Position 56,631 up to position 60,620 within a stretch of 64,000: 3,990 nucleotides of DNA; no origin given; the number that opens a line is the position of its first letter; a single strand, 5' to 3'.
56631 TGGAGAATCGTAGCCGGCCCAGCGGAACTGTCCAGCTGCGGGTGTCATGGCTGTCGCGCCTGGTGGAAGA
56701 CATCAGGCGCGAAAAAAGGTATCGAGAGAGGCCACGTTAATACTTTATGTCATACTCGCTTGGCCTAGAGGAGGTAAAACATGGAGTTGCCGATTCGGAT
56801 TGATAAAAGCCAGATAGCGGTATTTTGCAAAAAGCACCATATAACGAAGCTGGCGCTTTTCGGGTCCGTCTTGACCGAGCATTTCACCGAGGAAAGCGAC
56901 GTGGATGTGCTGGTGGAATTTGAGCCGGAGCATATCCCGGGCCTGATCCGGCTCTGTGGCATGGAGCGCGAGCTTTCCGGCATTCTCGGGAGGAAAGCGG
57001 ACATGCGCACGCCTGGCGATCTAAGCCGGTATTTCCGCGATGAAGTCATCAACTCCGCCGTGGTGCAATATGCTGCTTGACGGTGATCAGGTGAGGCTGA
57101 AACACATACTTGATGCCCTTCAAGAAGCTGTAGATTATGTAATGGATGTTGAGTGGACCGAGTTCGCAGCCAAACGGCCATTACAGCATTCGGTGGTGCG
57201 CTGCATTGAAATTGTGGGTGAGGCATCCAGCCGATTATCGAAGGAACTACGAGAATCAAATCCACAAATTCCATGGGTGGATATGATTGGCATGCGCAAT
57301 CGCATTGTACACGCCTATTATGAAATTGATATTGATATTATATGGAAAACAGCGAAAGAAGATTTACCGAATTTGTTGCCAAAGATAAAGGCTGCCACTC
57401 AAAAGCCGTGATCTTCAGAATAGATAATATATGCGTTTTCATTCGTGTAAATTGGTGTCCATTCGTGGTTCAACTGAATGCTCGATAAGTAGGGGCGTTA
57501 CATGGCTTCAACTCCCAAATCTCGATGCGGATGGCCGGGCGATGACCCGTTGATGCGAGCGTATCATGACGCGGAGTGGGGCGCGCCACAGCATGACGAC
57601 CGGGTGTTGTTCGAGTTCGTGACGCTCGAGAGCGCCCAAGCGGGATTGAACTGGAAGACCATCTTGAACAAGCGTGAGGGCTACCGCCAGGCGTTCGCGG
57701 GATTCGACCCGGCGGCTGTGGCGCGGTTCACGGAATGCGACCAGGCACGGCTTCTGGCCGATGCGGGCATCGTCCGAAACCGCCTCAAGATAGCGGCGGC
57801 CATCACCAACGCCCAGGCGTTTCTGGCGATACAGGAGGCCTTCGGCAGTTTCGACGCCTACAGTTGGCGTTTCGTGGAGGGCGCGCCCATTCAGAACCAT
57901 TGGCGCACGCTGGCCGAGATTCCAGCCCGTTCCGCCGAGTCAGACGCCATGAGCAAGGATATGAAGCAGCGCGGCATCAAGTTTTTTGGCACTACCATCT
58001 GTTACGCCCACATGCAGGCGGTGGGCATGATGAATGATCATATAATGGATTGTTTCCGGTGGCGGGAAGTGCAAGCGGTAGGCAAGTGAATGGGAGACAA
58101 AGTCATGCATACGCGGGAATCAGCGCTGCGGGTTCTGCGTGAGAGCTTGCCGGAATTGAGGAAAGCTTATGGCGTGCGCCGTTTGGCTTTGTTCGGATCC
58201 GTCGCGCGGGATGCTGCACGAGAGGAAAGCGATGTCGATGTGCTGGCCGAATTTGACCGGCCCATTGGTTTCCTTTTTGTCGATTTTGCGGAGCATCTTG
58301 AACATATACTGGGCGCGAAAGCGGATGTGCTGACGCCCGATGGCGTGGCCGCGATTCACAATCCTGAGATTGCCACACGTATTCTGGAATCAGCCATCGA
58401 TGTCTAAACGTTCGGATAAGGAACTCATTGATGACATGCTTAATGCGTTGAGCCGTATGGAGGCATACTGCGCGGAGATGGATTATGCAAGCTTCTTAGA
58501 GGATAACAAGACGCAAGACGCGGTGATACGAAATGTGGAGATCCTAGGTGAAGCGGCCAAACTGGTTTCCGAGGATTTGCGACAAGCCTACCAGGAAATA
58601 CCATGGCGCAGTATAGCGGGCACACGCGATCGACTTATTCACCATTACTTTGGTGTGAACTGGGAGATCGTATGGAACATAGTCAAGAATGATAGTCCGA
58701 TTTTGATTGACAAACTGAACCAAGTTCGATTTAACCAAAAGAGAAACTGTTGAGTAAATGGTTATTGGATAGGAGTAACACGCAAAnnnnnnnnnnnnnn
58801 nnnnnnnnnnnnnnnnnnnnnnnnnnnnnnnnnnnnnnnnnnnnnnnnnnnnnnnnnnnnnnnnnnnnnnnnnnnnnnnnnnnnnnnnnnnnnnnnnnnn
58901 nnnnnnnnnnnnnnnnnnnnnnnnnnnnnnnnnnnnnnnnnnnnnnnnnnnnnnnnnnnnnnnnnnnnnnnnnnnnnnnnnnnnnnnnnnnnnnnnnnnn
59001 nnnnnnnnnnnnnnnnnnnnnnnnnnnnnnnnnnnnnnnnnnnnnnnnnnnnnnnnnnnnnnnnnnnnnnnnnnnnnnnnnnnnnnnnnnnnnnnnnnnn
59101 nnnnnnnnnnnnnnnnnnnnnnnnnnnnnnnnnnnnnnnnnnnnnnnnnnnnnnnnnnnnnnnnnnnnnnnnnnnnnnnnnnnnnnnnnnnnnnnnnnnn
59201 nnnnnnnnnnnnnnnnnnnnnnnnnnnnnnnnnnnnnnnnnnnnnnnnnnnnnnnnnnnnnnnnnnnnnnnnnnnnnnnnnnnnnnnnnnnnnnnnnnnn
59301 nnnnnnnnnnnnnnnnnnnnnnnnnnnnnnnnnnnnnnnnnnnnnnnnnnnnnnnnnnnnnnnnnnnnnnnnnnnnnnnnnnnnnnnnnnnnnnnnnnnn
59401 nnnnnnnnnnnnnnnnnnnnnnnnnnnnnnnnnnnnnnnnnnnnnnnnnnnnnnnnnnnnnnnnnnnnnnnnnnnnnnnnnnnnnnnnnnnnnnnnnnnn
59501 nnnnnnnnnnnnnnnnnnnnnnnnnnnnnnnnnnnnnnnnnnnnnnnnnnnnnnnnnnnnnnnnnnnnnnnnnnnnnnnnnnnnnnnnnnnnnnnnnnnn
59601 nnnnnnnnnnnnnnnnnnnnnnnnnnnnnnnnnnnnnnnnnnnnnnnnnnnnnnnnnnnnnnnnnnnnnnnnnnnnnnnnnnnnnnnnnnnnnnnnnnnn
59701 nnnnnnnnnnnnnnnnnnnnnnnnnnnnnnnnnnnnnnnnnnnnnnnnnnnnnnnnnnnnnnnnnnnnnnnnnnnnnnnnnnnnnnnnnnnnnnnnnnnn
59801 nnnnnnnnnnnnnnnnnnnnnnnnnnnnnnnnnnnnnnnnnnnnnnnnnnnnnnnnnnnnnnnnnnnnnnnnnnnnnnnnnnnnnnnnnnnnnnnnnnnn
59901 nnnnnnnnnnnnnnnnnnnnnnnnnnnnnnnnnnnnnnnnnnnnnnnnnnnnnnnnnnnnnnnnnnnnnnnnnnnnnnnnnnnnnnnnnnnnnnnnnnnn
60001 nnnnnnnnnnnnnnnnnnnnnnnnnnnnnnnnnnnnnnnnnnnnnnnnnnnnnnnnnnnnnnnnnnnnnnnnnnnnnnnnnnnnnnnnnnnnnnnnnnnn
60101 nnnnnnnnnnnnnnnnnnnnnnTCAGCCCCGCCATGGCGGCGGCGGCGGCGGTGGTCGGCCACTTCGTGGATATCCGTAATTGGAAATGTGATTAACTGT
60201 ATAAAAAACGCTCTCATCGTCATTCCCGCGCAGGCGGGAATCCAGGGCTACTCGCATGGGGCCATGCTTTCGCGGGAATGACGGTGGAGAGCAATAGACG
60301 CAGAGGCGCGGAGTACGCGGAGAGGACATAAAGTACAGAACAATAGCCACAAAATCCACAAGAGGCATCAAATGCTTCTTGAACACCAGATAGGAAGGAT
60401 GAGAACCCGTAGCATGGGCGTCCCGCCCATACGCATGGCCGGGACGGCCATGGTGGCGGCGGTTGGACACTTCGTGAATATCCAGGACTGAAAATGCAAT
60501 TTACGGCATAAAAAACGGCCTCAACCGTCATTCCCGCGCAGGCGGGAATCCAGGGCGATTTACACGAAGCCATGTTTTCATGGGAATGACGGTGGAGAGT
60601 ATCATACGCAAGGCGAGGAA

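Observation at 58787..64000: leuC and leuD are separated by a ~3.7-kb accretion hotspot that keeps regenerating the gene ends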

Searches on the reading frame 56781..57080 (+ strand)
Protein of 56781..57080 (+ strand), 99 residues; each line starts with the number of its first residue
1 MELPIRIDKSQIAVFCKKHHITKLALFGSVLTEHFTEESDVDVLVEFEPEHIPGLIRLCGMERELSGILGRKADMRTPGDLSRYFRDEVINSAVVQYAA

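Call 55: search_protein_families(library=pfam, proteins=[window:56781-57080:+], max_evalue=0.001)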
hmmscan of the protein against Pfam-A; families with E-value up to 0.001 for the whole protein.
window:56781-57080:+ (99 aa): 3 families
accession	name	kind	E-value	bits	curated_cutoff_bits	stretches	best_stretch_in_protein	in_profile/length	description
PF01909.29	NTP_transf_2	-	3.7e-12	46.9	21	1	14-93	7-90/93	Nucleotidyltransferase domain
PF18765.7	Polbeta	-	6.4e-10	39.5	26.9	1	12-95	3-86/93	Polymerase beta, Nucleotidyltransferase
PF22600.2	MTPAP-like_central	-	0.00057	20.4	27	1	20-52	38-70/139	Poly(A) RNA polymerase, mitochondrial-like, central palm domain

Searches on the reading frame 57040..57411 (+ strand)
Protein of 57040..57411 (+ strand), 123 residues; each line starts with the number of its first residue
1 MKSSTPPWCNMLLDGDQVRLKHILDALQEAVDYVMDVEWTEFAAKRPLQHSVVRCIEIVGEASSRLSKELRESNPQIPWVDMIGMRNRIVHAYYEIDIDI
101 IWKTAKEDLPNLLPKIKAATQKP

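Call 55: search_protein_families(library=pfam, proteins=[window:57040-57411:+], max_evalue=0.001)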
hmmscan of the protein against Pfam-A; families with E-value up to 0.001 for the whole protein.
window:57040-57411:+ (123 aa): 1 family
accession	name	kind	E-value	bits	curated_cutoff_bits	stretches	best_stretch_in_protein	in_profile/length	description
PF01934.22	HepT-like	-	4.1e-25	88.2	23.5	1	23-118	1-119/120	Ribonuclease HepT-like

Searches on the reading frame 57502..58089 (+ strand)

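Call 9: search_protein_families(library=pfam, proteins=[window:57502-58089:+], max_evalue=0.01)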
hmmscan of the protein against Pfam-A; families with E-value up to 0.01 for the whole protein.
window:57502-58089:+ (195 aa): 1 family
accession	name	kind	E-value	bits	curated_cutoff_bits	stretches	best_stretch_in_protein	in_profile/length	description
PF03352.18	Adenine_glyco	-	2.6e-79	265.6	25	1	11-186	1-176/177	Methyladenine glycosylase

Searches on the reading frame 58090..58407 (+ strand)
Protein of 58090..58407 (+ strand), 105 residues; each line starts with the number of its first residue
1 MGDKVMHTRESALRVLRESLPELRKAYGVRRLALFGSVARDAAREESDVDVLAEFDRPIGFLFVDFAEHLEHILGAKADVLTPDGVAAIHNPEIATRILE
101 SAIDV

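Call 9: search_protein_families(library=pfam, proteins=[window:58090-58407:+], max_evalue=0.01)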
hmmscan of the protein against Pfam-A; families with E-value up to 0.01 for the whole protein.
window:58090-58407:+ (105 aa): 3 families
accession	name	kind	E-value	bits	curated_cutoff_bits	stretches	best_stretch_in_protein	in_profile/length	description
PF01909.29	NTP_transf_2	-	2.1e-11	44.5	21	1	17-104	2-92/93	Nucleotidyltransferase domain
PF18765.7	Polbeta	-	6.9e-07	29.8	26.9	1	25-83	9-69/93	Polymerase beta, Nucleotidyltransferase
PF22600.2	MTPAP-like_central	-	0.004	17.7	27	1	23-69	33-79/139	Poly(A) RNA polymerase, mitochondrial-like, central palm domain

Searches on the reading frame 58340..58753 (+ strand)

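Call 9: search_protein_families(library=pfam, proteins=[window:58340-58753:+], max_evalue=0.01)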
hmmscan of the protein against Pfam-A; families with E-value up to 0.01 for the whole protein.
window:58340-58753:+ (137 aa): 1 family
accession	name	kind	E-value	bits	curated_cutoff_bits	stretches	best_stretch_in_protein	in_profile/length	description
PF01934.22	HepT-like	-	2.4e-29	101.9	23.5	1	33-128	1-119/120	Ribonuclease HepT-like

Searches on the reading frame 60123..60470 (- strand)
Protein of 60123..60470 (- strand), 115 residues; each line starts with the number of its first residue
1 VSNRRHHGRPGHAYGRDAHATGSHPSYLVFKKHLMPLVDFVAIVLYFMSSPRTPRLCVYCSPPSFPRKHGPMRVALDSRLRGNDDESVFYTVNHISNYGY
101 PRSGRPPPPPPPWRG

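Call 81: search_protein_families(library=pfam, proteins=[window:60123-60470:-], max_evalue=0.001)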
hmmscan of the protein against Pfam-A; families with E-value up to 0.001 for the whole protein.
window:60123-60470:- (115 aa): 0 families
